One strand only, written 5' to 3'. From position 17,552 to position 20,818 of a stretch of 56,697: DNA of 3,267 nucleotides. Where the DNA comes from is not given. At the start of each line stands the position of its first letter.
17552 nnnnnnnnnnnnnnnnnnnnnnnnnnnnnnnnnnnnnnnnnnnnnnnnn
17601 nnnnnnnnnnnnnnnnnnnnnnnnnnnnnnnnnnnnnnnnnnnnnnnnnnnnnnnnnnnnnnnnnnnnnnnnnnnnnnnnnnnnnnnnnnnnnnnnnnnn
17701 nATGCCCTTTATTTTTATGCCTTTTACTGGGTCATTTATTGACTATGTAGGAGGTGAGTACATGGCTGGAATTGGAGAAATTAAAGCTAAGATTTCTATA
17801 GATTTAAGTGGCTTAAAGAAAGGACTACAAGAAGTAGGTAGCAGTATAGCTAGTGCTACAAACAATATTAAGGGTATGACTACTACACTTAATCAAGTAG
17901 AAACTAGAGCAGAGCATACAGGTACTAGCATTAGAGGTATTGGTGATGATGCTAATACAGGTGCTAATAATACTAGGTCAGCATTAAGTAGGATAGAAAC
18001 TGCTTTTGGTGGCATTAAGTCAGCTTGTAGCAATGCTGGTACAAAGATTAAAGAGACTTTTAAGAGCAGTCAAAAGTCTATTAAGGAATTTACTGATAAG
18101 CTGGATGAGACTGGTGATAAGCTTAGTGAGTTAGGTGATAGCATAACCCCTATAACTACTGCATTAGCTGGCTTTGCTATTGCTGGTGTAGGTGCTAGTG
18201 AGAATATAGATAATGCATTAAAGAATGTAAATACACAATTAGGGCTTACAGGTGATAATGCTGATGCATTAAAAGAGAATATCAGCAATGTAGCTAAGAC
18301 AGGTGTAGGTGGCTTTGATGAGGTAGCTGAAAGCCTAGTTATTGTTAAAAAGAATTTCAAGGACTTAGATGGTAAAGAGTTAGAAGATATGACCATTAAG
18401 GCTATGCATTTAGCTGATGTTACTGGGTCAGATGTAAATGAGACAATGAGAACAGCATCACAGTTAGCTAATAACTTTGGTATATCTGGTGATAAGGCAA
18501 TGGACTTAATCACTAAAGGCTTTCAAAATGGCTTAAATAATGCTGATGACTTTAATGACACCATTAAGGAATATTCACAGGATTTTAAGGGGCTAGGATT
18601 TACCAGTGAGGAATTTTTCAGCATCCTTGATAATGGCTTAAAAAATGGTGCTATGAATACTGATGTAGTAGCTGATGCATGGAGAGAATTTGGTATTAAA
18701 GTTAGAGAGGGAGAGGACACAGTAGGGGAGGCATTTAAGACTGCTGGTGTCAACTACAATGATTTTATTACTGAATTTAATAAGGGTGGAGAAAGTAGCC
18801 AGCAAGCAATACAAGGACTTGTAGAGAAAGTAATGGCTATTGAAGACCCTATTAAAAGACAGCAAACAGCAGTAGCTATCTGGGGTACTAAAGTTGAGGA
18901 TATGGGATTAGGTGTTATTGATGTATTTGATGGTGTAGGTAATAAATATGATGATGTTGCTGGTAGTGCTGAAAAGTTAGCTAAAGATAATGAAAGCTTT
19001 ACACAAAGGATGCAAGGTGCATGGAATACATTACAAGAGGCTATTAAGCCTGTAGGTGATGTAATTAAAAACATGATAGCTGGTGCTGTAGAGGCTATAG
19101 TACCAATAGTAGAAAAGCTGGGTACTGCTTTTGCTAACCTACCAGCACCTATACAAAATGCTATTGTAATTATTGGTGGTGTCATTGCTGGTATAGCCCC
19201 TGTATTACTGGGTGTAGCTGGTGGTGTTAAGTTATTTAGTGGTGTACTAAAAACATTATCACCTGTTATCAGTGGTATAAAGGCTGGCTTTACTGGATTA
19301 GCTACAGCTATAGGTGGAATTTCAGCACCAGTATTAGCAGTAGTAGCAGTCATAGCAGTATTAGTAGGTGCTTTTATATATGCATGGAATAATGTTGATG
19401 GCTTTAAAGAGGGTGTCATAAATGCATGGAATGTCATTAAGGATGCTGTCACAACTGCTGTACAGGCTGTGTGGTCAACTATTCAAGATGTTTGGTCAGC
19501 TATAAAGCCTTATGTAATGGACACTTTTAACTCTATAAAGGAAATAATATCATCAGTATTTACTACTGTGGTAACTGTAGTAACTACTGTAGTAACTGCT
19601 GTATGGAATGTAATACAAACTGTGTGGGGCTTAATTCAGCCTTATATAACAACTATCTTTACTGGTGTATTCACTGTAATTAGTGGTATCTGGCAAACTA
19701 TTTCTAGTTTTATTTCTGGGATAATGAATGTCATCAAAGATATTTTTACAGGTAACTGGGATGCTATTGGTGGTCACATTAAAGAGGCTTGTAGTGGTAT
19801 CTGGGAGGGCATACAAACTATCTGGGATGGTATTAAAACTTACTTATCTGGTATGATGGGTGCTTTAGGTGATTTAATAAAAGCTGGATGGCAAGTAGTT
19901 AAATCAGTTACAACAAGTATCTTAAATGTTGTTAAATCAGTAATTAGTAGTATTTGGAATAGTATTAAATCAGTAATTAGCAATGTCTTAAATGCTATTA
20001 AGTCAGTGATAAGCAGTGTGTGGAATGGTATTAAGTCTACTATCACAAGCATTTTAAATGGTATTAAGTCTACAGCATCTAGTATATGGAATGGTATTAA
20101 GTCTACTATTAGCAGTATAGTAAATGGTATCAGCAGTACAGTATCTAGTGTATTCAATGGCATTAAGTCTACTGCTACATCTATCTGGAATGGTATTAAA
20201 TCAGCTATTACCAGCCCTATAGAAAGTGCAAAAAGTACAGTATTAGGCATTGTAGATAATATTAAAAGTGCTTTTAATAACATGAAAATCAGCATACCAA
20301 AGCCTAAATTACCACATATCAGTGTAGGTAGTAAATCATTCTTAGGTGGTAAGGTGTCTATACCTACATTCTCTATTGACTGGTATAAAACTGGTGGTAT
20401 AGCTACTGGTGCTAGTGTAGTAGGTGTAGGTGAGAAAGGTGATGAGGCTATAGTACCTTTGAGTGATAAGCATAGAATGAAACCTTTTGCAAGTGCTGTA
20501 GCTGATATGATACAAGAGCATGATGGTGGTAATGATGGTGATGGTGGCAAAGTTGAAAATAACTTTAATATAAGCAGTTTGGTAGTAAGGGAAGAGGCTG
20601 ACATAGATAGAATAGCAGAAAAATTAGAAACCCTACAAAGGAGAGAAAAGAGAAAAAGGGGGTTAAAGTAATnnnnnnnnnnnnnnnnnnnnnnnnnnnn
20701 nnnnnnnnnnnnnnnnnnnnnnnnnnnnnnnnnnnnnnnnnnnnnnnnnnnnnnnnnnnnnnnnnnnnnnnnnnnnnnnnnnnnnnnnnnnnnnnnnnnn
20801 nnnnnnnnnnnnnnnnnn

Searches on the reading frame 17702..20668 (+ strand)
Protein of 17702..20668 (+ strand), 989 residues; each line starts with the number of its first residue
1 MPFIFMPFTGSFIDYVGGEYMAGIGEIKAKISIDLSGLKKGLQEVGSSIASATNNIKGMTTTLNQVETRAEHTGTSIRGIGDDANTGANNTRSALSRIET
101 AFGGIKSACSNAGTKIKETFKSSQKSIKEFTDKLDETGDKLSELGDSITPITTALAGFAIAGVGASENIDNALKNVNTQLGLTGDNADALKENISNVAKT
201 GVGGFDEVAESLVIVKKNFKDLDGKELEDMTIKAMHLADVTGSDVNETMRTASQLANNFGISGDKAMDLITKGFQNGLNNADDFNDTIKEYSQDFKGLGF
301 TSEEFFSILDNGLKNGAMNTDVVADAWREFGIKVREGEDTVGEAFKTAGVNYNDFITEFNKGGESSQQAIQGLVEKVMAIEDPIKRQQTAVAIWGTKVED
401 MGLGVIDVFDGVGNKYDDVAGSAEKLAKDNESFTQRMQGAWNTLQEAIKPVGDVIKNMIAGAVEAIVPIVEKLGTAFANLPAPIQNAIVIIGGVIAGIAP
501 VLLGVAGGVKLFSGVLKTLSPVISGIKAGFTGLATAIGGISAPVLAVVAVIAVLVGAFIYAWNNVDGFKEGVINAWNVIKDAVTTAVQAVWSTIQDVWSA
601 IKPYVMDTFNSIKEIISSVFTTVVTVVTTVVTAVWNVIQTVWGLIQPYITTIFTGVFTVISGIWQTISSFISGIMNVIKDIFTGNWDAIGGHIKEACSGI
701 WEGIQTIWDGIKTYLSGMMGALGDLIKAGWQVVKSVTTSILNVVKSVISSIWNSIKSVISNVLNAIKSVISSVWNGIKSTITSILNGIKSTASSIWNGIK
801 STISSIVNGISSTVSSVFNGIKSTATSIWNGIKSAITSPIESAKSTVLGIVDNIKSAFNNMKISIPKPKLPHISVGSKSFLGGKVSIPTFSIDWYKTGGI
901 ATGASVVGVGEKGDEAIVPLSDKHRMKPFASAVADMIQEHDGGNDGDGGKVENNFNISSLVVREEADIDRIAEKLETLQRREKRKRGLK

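Call 82: search_protein_families(library=phrogs, proteins=[window:17702-20668:+], max_evalue=0.0001)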
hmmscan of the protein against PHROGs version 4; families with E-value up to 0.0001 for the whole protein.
window:17702-20668:+ (989 aa): 44 families (the best 25 are shown)
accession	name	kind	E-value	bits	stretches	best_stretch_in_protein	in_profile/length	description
phrog_1272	-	tail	8.4e-124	415.9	1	35-905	149-1112/1606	tail length tape measure protein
phrog_58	-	tail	4.3e-112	377.7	1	20-964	169-1029/1544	tail length tape measure protein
phrog_991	-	tail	8.5e-77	260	2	26-707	135-822/1966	tail length tape measure protein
phrog_17020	-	unknown function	3.2e-62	211.8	2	627-935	18-300/353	-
phrog_167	-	tail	1.9e-46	159.4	3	40-553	211-715/1555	tail length tape measure protein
phrog_28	-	tail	8e-45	154.8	1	34-592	125-703/1228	tail length tape measure protein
phrog_971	-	lysis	8.7e-45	154.8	2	93-798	39-770/1338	endolysin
phrog_4200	-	tail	6.9e-44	151.5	1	516-866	192-551/732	tail length tape measure protein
phrog_1533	-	tail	1.5e-42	146.4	1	43-585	132-687/1688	tail length tape measure protein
phrog_1535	-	tail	8.2e-41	141.1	2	651-953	847-1120/1152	tail length tape measure protein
phrog_5218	-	unknown function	8.3e-41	141.2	1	112-561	174-659/1599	-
phrog_5493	-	tail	2.2e-36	126.6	2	542-856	609-937/1102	tail length tape measure protein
phrog_4197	-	tail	8.5e-35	120.9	1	93-871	552-1158/1783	tail length tape measure protein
phrog_26805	-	unknown function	5.7e-33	115.2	2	635-854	303-519/697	-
phrog_8927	-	tail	1.5e-30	107.1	3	431-714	613-894/1619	tail length tape measure protein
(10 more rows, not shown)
